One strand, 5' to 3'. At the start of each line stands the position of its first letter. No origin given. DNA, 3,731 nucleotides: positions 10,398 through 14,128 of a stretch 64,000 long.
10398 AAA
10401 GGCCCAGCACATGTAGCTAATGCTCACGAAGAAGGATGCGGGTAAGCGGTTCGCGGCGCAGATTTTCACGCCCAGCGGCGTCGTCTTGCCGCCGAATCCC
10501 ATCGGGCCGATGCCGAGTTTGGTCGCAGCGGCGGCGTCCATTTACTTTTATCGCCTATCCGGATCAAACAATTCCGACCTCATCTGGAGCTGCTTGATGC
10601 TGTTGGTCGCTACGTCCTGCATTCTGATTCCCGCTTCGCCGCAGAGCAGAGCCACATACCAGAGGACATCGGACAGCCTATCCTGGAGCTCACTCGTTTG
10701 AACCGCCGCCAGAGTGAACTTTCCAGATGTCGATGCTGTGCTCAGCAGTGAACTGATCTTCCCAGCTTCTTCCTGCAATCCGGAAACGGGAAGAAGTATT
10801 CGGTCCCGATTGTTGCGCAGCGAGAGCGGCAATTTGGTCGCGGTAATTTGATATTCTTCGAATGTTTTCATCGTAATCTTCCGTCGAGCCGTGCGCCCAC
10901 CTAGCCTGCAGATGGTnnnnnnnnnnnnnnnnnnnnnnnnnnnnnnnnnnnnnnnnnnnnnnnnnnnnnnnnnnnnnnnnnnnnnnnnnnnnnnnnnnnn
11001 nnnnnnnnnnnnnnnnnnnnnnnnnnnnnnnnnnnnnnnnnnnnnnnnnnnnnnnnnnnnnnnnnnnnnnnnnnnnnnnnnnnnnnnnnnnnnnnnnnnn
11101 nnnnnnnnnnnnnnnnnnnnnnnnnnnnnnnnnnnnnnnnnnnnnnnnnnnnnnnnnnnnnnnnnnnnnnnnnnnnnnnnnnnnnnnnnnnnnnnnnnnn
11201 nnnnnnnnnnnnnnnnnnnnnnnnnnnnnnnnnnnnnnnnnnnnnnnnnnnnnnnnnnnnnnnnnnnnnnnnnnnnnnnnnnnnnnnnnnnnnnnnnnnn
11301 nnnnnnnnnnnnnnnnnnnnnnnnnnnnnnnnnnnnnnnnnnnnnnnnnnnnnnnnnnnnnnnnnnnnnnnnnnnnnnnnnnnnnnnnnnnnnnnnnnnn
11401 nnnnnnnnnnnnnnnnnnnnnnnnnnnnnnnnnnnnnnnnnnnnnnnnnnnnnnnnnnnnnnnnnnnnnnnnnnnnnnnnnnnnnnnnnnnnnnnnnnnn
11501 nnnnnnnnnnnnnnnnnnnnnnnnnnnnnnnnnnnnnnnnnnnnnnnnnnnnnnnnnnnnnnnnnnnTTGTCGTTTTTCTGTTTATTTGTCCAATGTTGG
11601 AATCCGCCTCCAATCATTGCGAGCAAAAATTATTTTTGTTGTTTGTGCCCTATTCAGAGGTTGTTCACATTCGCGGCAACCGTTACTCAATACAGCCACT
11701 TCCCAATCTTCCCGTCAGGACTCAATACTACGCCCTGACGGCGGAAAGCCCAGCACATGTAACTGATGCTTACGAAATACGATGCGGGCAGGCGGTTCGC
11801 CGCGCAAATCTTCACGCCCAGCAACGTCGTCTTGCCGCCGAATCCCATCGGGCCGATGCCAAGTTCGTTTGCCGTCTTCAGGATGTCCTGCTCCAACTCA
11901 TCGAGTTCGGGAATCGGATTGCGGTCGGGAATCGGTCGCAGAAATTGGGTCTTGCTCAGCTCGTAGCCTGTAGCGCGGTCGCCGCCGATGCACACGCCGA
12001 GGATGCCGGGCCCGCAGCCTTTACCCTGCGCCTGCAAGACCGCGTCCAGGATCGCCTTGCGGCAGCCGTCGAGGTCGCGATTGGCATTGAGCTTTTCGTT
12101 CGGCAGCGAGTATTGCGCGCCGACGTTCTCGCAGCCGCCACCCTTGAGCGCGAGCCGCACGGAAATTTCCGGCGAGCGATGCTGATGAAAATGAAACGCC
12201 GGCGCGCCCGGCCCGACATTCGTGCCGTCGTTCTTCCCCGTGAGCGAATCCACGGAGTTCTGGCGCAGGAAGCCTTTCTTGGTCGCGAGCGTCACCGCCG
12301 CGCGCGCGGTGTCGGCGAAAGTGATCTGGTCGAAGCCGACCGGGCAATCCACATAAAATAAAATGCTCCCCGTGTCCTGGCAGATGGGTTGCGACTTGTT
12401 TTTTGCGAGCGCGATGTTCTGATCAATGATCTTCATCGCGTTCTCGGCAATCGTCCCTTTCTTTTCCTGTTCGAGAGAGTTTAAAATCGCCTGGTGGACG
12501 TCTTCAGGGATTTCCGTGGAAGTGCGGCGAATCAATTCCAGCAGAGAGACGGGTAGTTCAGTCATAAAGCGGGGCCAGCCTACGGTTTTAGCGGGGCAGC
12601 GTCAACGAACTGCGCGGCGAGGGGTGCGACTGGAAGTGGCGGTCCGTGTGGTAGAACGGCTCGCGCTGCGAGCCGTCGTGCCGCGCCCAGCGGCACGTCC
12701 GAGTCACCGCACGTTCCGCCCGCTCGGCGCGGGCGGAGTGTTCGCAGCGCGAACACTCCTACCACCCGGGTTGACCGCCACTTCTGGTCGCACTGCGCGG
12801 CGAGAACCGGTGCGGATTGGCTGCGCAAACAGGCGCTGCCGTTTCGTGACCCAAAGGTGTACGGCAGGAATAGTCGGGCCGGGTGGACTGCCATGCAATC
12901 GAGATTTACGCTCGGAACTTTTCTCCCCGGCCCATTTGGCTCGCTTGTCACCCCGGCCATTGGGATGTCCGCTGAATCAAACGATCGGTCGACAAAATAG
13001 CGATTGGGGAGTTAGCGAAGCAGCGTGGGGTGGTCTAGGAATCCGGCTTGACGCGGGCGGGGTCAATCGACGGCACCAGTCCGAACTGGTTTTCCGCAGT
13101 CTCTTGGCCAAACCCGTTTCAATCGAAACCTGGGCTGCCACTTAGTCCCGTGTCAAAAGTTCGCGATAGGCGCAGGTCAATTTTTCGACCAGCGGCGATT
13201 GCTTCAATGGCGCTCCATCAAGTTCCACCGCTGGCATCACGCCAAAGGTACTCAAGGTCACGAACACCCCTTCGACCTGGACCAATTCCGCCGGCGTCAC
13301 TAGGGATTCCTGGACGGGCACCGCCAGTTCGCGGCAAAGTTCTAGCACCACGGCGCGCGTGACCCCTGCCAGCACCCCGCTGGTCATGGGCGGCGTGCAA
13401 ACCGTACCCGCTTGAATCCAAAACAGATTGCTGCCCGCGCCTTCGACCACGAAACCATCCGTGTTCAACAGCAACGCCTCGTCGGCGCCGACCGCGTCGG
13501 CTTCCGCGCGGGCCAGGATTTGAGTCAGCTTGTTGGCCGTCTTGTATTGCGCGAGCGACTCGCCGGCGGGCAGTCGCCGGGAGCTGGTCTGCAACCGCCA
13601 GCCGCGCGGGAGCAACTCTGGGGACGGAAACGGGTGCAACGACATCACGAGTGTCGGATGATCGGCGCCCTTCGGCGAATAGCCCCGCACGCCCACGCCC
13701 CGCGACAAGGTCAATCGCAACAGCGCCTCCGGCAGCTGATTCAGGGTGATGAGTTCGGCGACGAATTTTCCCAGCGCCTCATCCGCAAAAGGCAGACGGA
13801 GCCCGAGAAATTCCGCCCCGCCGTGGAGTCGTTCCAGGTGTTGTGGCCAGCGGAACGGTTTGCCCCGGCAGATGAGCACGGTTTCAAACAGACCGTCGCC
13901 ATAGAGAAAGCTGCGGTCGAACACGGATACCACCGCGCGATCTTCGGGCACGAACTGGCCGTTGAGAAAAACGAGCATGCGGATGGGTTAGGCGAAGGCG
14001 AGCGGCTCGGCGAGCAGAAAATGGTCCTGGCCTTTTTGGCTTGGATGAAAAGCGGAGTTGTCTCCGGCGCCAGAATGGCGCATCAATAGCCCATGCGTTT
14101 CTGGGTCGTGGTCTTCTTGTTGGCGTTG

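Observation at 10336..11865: Integrase-less cassette in the 3' end of the fumarase alpha gene, bounded by 184-bp diverged direct repeats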

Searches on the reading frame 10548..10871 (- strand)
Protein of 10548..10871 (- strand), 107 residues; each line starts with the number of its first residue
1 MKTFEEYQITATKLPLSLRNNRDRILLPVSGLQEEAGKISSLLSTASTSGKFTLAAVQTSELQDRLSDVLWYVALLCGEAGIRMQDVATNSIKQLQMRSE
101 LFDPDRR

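Call 6: search_protein_families(library=pfam, proteins=[window:10548-10871:-], max_evalue=0.01)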
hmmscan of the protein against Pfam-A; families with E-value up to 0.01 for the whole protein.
window:10548-10871:- (107 aa): 2 families
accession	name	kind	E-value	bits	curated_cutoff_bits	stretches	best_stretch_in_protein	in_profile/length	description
PF03819.22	MazG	-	0.0014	19.3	22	1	58-99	25-70/74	MazG nucleotide pyrophosphohydrolase domain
PF12643.12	MazG-like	-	0.0022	18.7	27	1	53-96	26-68/85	MazG-like family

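Call 8: search_protein_families(library=ncbifam, proteins=[window:10548-10871:-], max_evalue=0.1)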
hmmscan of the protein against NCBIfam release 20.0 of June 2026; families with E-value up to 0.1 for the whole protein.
window:10548-10871:- (107 aa): 0 families

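Call 9: search_protein_families(library=padloc, proteins=[window:10548-10871:-], max_evalue=0.1)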
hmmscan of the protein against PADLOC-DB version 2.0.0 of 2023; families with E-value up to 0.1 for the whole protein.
window:10548-10871:- (107 aa): 0 families
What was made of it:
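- Tried and rejected: PADLOC and NCBIfam on the two cargo proteins: no hits (calls 8, 9).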

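Call 10: search_protein_families(library=phrogs, proteins=[window:10548-10871:-], max_evalue=0.1)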
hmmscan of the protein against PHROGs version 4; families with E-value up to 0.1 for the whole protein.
window:10548-10871:- (107 aa): 2 families
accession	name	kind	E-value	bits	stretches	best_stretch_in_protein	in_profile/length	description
phrog_229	-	other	1.5e-06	28.7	1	3-98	249-344/533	MazG-like pyrophosphatase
phrog_22758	-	other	0.0094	16.6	1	29-93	134-198/221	MazG-like pyrophosphatase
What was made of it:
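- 10548..10871 (-): MazG-like 107-aa protein, a putative NTP pyrophosphohydrolase. Pfam MazG / MazG-like about 1e-3, below cut-off (call 6). phrog_229 1.5e-6 (call 10).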

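Call 35: find_encoding_contigs(protein=window:10548-10871:-, flank=6000, max_places=10)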
Protein window:10548-10871:- (107 aa): 1 contig read that carries it; 1 place shown.
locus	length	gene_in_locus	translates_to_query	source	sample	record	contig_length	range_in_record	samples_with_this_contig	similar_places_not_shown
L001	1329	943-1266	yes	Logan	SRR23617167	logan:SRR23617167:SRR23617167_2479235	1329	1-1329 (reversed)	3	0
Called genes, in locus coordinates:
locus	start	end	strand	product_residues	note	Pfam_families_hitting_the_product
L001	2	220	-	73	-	?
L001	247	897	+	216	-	-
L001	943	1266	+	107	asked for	-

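Call 46: search_solved_structures(query=window:10548-10871:-, max_evalue=1)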
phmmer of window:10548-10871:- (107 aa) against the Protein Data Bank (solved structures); distinct sequences matched with E-value up to 1: 2.
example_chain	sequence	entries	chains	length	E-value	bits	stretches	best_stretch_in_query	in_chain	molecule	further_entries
2q73_A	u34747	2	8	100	0.34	14.5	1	32-93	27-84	Hypothetical protein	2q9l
2q5z_A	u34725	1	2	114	0.52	13.9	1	32-89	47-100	Hypothetical protein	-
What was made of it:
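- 10548..10871 (-): Weak match to PDB 2Q73 / 2Q5Z (call 46).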

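Call 58: find_homologous_proteins(query=window:10548-10871:-)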
Query window:10548-10871:- (107 aa): 144 proteins with E <= 0.001 among 152 candidates; the best 120 are listed.
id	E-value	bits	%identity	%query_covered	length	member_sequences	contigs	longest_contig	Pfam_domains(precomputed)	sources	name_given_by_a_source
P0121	8.2e-61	220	100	100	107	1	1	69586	-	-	-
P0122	4.8e-43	163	76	98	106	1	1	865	-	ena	-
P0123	2.7e-42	161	74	100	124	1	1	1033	-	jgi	jgi:hypothetical protein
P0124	1.5e-41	158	74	100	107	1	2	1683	-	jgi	jgi:hypothetical protein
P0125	1.6e-40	155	74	100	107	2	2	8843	-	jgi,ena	jgi:hypothetical protein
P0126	3.0e-40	154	71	100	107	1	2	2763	-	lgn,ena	-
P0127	1.1e-39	152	72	100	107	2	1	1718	-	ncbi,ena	-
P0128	1.7e-39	152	70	100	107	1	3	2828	-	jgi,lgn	jgi:hypothetical protein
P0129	1.7e-39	152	72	100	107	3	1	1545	-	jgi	jgi:NTP pyrophosphatase (non-canonical NTP hydrolase)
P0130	3.0e-39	151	71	100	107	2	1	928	-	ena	-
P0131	3.1e-39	151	69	100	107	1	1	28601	-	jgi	jgi:phosphoribosyl-ATP pyrophosphohydrolase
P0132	4.3e-39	150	71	100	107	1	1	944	-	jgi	jgi:NTP pyrophosphatase (non-canonical NTP hydrolase)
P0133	4.6e-39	150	71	100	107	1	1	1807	-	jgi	jgi:hypothetical protein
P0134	7.8e-39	150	67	100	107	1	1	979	-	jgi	jgi:hypothetical protein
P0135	9.7e-39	149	68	100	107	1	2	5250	-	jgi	jgi:NTP pyrophosphatase (non-canonical NTP hydrolase)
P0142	2.0e-38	148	69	100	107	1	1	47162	-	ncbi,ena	-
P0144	2.8e-38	148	68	100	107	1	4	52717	-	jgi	jgi:NTP pyrophosphatase (non-canonical NTP hydrolase)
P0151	7.2e-38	146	67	100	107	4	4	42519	-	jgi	jgi:NTP pyrophosphatase (non-canonical NTP hydrolase)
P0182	1.5e-35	139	64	100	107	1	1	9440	-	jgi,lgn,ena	-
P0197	5.9e-35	137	64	100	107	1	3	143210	-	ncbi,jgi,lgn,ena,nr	ncbi:MAG TPA: hypothetical protein VNZ64_18425 [Candidatus Acidoferrum sp.]|jgi:hypothetical protein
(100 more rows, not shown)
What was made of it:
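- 10548..10871 (-): Homologues are named 'NTP pyrophosphatase (non-canonical NTP hydrolase)' (call 58).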

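Call 59: find_encoding_contigs(protein=P0142, flank=5000, max_places=3)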
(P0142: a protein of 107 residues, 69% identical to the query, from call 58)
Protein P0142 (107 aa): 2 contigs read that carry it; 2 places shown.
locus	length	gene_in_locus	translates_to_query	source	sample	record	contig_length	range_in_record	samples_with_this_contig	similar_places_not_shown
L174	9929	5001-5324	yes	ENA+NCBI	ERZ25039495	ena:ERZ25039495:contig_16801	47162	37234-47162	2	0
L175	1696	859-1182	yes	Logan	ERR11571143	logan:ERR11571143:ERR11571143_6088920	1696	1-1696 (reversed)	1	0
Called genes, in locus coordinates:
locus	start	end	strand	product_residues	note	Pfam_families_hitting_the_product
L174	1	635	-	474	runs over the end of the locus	PF01408:GFO_IDH_MocA, PF22725:GFO_IDH_MocA_C3 (faint), PF19051:GFO_IDH_MocA_C2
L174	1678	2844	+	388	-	PF14870:PSII_BNR (faint), PF15902:Sortilin-Vps10 (faint), PF02012:BNR (faint)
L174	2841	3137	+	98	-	-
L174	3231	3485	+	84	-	-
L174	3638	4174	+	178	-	PF10604:Polyketide_cyc2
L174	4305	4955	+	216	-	-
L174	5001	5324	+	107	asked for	-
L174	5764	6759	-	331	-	PF00849:PseudoU_synth_2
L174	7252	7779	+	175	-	PF04480:DUF559, PF18741:MTES_1575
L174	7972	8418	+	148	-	PF04403:PqiA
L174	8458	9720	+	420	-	PF17785:PUA_3, PF10672:Methyltrans_SAM, PF03602:Cons_hypoth95 (weak), PF05175:MTS (weak), PF13847:Methyltransf_31 (weak)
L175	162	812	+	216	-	-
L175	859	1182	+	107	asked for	-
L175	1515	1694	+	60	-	?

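Call 60: find_encoding_contigs(protein=P0182, flank=5000, max_places=3)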
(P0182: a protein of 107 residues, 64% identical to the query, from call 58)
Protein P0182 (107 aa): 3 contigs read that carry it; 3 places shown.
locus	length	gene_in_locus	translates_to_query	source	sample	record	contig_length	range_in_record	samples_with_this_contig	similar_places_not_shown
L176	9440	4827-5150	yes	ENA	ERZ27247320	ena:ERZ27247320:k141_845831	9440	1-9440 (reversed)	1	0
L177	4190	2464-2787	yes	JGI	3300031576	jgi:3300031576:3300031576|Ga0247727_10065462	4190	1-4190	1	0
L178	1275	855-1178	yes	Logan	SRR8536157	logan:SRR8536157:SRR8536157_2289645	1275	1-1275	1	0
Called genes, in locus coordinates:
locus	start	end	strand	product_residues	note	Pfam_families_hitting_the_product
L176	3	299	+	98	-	?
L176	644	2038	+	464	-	PF00657:Lipase_GDSL, PF13472:Lipase_GDSL_2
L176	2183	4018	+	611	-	PF02518:HATPase_c (weak), PF00204:DNA_gyraseB, PF01751:Toprim, PF00986:DNA_gyraseB_C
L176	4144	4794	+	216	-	-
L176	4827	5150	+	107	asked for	-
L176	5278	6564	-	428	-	PF00890:FAD_binding_2 (faint), PF01266:DAO (faint), PF03486:HI0933_like, PF07992:Pyr_redox_2, PF22780:HI0933_like_1st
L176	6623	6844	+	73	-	-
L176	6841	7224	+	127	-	PF01850:PIN (weak)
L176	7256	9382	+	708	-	PF00521:DNA_topoisoIV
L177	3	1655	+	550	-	?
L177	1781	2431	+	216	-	-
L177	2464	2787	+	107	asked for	-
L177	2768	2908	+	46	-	-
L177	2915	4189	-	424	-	?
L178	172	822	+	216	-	-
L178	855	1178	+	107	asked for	-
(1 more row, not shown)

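Call 61: find_encoding_contigs(protein=P0197, flank=5000, max_places=3)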
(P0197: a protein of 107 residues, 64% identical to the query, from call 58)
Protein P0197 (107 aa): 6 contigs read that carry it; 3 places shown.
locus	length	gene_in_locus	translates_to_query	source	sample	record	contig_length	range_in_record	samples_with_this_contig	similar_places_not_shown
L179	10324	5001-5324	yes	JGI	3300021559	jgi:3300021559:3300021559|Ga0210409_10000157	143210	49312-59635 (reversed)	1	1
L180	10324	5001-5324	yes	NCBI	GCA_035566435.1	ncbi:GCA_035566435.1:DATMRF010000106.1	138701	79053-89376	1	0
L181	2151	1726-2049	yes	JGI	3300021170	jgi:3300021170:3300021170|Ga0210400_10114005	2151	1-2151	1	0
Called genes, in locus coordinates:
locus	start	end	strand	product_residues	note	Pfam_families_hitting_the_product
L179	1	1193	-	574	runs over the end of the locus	PF01979:Amidohydro_1, PF07969:Amidohydro_3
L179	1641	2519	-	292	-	-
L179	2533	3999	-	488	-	PF05048:NosD (faint), PF13229:Beta_helix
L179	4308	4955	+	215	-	-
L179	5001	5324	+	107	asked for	-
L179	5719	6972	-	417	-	PF20703:nSTAND1, PF13191:AAA_16 (weak), PF00004:AAA, PF13401:AAA_22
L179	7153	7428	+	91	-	-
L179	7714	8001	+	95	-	-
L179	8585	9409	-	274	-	PF13489:Methyltransf_23, PF01209:Ubie_methyltran, PF13847:Methyltransf_31, PF08241:Methyltransf_11, PF08242:Methyltransf_12, PF13649:Methyltransf_25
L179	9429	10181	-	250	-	PF07963:N_methyl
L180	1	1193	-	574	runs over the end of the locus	PF01979:Amidohydro_1, PF07969:Amidohydro_3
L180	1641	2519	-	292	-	-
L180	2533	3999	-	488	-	PF05048:NosD (faint), PF13229:Beta_helix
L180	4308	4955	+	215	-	-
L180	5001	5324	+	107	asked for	-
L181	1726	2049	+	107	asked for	-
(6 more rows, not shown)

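Call 75: find_encoding_contigs(protein=P0144, flank=4000, max_places=6)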
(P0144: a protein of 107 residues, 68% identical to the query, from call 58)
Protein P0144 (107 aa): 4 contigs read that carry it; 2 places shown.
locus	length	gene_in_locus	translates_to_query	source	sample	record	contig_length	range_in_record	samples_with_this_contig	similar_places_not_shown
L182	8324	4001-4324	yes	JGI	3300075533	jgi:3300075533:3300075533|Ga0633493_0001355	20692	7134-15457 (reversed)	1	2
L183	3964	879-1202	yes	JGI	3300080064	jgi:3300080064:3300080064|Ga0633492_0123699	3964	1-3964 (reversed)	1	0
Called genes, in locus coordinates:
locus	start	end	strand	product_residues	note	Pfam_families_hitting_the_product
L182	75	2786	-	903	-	PF22422:MGH1-like_GH, PF03200:Glyco_hydro_63 (weak), PF22422:MGH1-like_GH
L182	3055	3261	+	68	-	-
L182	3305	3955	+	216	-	-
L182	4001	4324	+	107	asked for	-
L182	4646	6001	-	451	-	PF00072:Response_reg, PF00158:Sigma54_activat, PF14532:Sigma54_activ_2, PF07728:AAA_5 (weak), PF25601:AAA_lid_14, PF02954:HTH_8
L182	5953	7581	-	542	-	PF02310:B12-binding, PF04055:Radical_SAM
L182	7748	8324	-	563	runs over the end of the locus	-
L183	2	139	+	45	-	?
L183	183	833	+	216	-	-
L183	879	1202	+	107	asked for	-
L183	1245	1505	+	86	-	-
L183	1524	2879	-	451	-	PF00072:Response_reg, PF00158:Sigma54_activat, PF14532:Sigma54_activ_2, PF07728:AAA_5 (weak), PF25601:AAA_lid_14, PF02954:HTH_8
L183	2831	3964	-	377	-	?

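Call 76: find_encoding_contigs(protein=P0151, flank=4000, max_places=6)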
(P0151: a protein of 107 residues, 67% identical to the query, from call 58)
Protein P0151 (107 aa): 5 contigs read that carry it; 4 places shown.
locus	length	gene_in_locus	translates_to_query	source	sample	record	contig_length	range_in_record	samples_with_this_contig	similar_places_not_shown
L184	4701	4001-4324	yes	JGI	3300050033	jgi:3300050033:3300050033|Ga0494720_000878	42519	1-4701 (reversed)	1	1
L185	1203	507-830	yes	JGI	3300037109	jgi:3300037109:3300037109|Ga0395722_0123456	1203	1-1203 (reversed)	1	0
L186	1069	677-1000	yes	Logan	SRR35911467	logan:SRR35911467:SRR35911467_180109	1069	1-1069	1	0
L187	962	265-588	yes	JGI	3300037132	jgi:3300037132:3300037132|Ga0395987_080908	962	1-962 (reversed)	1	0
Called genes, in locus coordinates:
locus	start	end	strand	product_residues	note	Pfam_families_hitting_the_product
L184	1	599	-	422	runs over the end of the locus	-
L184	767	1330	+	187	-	PF08207:EFP_N (weak), PF01132:EFP, PF09285:Elong-fact-P_C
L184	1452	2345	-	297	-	PF01073:3Beta_HSD, PF01370:Epimerase, PF04321:RmlD_sub_bind (weak), PF13460:NAD_binding_10, PF16363:GDP_Man_Dehyd (faint)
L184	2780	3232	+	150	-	-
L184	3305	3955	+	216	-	-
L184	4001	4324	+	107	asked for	-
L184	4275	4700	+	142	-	?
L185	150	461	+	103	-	-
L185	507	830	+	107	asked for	-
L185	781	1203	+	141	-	?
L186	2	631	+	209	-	?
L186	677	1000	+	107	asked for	-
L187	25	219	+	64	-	-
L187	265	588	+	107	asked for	-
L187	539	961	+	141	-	?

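Call 88: search_protein_families(library=pfam, proteins=[L184:2780-3229:+, L184:4275-4700:+], max_evalue=0.01)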
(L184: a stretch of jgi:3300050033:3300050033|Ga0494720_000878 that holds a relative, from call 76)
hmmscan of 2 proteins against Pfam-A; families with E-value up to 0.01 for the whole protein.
L184:2780-3229:+ (150 aa): 0 families

L184:4275-4700:+ (142 aa): 0 families

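Call 89: search_protein_families(library=ncbifam, proteins=[L184:2780-3229:+, L184:4275-4700:+], max_evalue=0.01)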
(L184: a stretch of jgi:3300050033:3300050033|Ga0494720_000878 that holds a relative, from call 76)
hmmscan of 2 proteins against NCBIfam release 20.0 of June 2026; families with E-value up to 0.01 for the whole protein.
L184:2780-3229:+ (150 aa): 0 families

L184:4275-4700:+ (142 aa): 0 families

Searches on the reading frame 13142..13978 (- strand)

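Call 6: search_protein_families(library=pfam, proteins=[window:13142-13978:-], max_evalue=0.01)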
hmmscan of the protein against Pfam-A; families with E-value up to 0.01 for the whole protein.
window:13142-13978:- (278 aa): 1 family
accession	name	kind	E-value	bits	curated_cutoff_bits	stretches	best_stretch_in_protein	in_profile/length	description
PF01063.24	Aminotran_4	-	9.6e-58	196.1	28.5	1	29-252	1-222/223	Amino-transferase class IV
